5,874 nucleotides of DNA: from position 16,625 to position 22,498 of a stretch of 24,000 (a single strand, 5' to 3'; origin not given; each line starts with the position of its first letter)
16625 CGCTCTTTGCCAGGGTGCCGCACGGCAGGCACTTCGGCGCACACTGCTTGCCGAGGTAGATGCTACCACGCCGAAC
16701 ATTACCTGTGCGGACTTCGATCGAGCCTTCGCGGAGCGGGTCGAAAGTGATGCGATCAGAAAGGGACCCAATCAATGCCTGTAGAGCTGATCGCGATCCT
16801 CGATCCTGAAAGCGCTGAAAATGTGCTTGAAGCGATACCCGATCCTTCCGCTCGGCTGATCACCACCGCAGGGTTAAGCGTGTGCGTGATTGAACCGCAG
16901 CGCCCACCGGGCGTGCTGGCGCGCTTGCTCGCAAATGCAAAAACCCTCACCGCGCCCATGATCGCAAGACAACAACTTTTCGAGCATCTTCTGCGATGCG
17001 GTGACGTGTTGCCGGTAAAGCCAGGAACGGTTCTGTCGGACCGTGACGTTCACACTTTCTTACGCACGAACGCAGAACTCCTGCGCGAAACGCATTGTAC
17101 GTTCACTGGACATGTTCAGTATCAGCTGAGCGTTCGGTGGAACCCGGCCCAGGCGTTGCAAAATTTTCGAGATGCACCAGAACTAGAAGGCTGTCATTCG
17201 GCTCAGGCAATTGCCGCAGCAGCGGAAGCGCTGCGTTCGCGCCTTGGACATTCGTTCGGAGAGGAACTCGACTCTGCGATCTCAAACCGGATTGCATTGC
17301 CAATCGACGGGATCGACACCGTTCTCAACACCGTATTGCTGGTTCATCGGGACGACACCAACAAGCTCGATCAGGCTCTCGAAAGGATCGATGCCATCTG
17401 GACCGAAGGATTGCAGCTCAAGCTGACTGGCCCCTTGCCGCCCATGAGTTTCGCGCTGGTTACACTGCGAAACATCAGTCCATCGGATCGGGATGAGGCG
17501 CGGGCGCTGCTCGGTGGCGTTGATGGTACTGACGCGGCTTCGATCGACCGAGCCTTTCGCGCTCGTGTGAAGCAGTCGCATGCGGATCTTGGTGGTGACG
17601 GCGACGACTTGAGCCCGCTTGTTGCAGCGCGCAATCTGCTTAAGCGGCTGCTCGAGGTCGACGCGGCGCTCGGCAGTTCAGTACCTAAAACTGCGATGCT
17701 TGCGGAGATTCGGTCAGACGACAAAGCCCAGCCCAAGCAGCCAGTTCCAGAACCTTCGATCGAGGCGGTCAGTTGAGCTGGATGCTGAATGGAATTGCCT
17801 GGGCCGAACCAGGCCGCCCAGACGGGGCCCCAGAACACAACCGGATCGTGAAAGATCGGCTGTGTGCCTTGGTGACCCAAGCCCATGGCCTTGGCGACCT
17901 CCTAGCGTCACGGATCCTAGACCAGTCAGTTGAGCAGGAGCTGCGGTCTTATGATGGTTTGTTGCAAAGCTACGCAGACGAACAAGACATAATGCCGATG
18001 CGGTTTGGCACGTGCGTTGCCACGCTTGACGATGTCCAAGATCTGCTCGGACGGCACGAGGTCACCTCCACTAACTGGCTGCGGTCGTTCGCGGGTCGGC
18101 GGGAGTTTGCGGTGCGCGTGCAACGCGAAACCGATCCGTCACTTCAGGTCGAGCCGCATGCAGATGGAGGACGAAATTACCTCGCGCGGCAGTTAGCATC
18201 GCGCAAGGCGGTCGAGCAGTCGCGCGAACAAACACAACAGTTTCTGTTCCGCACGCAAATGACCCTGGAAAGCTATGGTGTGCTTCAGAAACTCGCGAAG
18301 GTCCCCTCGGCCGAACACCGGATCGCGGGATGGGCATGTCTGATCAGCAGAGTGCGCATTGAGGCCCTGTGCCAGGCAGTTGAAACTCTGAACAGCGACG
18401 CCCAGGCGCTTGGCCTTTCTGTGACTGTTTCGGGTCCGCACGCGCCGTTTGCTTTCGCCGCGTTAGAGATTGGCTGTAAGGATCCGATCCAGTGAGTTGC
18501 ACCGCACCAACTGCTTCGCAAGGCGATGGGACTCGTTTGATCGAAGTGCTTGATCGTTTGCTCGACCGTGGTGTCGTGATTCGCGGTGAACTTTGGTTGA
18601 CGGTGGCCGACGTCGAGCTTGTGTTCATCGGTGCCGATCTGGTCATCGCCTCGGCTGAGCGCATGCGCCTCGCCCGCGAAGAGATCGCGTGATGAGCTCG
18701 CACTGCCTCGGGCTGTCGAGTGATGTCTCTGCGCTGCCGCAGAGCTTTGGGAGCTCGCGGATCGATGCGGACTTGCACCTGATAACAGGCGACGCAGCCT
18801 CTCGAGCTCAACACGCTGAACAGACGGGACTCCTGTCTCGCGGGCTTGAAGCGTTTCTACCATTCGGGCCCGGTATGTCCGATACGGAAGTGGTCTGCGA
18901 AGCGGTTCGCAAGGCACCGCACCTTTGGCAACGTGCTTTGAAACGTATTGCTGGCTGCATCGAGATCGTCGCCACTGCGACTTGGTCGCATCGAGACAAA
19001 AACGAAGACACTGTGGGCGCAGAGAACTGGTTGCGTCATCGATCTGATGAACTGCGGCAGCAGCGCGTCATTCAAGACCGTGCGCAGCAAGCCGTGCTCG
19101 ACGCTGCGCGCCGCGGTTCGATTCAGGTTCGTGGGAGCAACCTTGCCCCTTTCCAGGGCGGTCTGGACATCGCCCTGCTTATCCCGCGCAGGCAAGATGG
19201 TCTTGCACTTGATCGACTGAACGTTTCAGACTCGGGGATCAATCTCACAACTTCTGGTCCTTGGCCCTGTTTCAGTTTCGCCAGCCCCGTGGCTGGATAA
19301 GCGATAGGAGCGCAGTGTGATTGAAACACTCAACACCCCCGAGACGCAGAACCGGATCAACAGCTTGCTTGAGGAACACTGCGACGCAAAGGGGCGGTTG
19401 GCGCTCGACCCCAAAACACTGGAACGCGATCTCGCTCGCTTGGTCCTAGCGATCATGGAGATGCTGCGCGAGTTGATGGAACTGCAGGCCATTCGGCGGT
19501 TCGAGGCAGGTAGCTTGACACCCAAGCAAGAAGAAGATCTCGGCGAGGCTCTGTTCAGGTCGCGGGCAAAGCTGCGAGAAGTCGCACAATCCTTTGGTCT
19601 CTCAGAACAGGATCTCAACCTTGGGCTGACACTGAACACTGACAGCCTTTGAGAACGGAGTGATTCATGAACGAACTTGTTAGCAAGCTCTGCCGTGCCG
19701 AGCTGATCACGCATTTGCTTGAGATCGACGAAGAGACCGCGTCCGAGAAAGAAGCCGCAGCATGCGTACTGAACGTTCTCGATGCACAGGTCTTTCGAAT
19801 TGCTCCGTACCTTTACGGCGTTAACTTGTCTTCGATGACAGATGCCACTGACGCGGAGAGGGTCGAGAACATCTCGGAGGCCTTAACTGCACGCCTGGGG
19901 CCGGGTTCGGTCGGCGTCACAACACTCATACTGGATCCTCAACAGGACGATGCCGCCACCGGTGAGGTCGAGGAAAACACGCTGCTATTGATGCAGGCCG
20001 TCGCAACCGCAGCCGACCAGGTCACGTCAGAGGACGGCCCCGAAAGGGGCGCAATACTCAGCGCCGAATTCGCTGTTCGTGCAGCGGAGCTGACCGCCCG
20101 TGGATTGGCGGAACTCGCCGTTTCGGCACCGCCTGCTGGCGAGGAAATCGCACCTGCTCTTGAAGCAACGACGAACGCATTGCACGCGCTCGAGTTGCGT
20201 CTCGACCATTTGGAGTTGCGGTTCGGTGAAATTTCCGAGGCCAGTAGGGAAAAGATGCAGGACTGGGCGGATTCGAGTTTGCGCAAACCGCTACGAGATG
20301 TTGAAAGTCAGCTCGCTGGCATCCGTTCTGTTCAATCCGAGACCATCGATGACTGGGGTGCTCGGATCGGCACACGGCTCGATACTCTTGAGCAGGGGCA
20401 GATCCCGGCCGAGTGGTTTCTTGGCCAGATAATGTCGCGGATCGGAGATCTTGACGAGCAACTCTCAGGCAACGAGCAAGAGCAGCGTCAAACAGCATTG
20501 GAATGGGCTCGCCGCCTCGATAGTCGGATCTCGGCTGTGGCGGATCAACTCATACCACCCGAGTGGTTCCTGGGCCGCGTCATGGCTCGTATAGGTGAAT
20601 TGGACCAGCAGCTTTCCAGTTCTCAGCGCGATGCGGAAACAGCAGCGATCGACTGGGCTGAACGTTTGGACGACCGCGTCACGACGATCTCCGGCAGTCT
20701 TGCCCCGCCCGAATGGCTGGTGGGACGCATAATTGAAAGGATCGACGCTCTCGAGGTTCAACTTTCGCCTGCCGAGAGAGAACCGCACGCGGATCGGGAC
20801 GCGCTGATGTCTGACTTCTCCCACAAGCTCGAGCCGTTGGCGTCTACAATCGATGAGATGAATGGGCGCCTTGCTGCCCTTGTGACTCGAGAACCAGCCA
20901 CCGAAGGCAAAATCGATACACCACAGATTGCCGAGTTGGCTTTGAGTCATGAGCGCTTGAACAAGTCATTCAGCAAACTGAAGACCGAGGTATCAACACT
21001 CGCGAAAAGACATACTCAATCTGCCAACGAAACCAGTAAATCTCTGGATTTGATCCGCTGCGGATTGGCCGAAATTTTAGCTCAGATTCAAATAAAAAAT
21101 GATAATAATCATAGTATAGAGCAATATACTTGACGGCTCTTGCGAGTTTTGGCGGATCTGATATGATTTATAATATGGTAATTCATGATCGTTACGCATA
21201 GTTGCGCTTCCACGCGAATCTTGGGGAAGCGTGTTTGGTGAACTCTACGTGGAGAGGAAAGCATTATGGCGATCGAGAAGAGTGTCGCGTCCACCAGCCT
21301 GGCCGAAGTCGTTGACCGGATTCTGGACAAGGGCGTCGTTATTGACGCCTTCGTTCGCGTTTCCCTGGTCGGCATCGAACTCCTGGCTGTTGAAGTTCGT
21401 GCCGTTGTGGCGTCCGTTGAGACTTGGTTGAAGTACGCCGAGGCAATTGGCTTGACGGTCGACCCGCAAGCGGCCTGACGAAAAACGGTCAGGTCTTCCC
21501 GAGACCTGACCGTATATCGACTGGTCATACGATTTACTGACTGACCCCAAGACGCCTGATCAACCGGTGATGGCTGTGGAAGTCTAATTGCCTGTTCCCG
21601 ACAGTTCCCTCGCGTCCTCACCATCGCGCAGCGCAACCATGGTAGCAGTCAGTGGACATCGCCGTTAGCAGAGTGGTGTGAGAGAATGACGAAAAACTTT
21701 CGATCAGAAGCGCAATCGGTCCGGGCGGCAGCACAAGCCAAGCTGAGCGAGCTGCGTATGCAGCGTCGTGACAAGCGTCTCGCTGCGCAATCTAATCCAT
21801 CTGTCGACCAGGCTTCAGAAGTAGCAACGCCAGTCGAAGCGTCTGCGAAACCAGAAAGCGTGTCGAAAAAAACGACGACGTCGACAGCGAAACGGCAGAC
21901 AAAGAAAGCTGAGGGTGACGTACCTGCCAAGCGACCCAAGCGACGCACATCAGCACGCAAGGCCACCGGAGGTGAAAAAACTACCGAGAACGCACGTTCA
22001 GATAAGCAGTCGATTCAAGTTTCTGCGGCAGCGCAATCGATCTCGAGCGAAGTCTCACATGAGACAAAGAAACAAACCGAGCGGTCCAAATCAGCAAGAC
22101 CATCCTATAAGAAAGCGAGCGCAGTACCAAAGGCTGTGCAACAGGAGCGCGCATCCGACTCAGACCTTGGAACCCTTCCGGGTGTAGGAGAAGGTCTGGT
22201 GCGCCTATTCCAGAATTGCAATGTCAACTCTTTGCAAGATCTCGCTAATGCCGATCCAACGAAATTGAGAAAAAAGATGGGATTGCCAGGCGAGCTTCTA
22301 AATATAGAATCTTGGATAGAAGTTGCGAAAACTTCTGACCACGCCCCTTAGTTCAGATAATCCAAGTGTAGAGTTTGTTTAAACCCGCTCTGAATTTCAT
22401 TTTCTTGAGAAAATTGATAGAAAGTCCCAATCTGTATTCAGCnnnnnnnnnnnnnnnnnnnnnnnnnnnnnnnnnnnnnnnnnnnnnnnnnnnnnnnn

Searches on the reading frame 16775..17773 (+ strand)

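Call 59: search_protein_families(library=pfam, proteins=[window:16775-17773:+], max_evalue=0.01)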
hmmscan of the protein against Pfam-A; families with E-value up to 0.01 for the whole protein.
window:16775-17773:+ (333 aa): 1 family
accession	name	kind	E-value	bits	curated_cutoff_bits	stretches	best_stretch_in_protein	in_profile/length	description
PF06386.16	GvpL_GvpF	-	3.2e-20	73.6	23.6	1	19-227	20-244/245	Gas vesicle synthesis protein GvpL/GvpF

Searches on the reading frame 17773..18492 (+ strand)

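Call 59: search_protein_families(library=pfam, proteins=[window:17773-18492:+], max_evalue=0.01)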
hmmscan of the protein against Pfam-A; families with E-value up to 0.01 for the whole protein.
window:17773-18492:+ (240 aa): 1 family
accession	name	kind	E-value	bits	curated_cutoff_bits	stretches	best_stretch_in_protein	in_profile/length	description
PF06386.16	GvpL_GvpF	-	7.3e-23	82.3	23.6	1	28-229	33-244/245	Gas vesicle synthesis protein GvpL/GvpF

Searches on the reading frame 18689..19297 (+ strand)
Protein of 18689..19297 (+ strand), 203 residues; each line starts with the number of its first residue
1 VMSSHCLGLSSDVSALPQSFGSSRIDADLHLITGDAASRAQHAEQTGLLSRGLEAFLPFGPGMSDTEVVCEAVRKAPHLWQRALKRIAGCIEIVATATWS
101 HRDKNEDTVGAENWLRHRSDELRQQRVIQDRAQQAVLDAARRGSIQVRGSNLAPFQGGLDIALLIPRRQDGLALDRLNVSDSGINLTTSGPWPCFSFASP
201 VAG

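Call 59: search_protein_families(library=pfam, proteins=[window:18689-19297:+], max_evalue=0.01)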
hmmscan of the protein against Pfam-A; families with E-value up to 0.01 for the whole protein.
window:18689-19297:+ (203 aa): 1 family
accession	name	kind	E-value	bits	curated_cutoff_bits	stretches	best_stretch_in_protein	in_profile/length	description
PF06386.16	GvpL_GvpF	-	2.2e-08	34.9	23.6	1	58-198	79-244/245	Gas vesicle synthesis protein GvpL/GvpF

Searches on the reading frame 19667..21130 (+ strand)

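Call 59: search_protein_families(library=pfam, proteins=[window:19667-21130:+], max_evalue=0.01)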
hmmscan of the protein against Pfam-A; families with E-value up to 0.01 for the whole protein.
window:19667-21130:+ (488 aa): 3 families
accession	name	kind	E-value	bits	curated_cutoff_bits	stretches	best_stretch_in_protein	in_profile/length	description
PF07426.16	Dynactin_p22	-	0.00012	22.4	25.2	0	307-460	7-163/168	Dynactin subunit p22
PF16526.10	CLZ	-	0.0044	17.8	26.7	0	382-416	27-61/71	C-terminal leucine zipper domain of cyclic nucleotide-gated channels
PF06667.17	PspB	-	0.0064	17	25.6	0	263-291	32-60/73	Phage shock protein B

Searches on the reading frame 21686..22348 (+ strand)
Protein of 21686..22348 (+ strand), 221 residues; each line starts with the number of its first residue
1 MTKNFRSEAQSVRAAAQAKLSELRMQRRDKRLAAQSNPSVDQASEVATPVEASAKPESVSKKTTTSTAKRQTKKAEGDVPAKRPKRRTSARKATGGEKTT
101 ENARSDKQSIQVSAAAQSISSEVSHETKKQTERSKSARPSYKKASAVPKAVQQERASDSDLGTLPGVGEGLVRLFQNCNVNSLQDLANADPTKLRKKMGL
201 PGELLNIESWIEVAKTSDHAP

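Call 77: search_protein_families(library=pfam, proteins=[window:21686-22348:+], max_evalue=0.01)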
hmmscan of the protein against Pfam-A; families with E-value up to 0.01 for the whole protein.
window:21686-22348:+ (221 aa): 1 family
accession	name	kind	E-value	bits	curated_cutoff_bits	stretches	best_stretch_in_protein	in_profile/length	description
PF21999.2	IMS_HHH_1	-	0.00047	21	27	1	163-199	2-38/53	DNA polymerase-iota, thumb domain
